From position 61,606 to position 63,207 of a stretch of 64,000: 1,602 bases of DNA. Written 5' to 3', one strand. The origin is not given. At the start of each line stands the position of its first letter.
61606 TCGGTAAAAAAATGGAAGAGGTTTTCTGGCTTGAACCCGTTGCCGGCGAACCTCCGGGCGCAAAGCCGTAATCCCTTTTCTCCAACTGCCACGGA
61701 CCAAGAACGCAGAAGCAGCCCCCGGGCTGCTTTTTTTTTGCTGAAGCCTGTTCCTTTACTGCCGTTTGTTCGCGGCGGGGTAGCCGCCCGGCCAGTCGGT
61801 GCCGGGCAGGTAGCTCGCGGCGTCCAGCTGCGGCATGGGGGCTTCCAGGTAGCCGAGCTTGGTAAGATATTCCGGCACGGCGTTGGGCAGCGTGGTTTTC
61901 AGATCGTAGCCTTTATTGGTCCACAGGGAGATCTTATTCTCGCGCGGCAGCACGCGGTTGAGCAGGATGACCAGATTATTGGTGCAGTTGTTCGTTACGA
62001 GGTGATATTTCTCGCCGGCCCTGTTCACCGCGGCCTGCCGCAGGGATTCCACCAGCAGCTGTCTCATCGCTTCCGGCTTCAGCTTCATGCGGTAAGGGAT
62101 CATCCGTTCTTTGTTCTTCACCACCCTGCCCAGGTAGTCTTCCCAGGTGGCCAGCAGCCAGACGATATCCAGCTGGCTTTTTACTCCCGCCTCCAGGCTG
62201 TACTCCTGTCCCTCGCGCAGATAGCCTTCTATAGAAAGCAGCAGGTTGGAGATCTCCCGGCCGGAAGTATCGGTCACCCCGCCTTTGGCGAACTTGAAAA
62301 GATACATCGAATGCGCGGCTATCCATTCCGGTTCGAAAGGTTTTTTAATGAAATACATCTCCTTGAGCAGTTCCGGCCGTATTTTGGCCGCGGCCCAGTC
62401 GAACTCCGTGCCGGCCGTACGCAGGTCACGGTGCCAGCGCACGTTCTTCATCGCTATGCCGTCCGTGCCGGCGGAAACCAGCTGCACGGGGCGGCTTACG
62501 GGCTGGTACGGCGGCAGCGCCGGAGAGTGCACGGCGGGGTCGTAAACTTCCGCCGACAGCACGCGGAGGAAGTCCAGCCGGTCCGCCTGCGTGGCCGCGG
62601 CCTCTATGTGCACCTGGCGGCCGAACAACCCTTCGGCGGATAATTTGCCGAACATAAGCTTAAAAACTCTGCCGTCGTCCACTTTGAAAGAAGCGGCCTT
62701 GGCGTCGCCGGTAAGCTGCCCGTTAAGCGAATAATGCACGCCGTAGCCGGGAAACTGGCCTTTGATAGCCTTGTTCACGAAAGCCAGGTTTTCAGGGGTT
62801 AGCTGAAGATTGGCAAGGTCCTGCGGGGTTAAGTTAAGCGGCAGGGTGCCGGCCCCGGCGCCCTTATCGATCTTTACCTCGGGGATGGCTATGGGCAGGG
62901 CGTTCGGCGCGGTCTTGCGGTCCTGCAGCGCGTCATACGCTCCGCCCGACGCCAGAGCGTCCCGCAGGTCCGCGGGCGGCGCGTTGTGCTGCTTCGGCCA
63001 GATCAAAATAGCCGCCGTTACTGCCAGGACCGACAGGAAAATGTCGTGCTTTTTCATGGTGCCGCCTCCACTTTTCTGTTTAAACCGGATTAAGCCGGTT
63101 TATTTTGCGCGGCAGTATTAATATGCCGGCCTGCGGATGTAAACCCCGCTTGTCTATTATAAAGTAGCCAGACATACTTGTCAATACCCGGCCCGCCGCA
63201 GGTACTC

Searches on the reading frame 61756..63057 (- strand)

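Call 17: search_protein_families(library=pfam, proteins=[window:61756-63057:-], max_evalue=0.01)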
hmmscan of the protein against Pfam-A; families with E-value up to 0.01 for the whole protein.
window:61756-63057:- (433 aa): 1 family
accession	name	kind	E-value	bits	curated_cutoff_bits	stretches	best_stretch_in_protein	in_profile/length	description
PF13387.12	Lnb_N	-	2.8e-10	40.5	22.2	1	220-372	4-154/175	Lnb N-terminal periplasmic domain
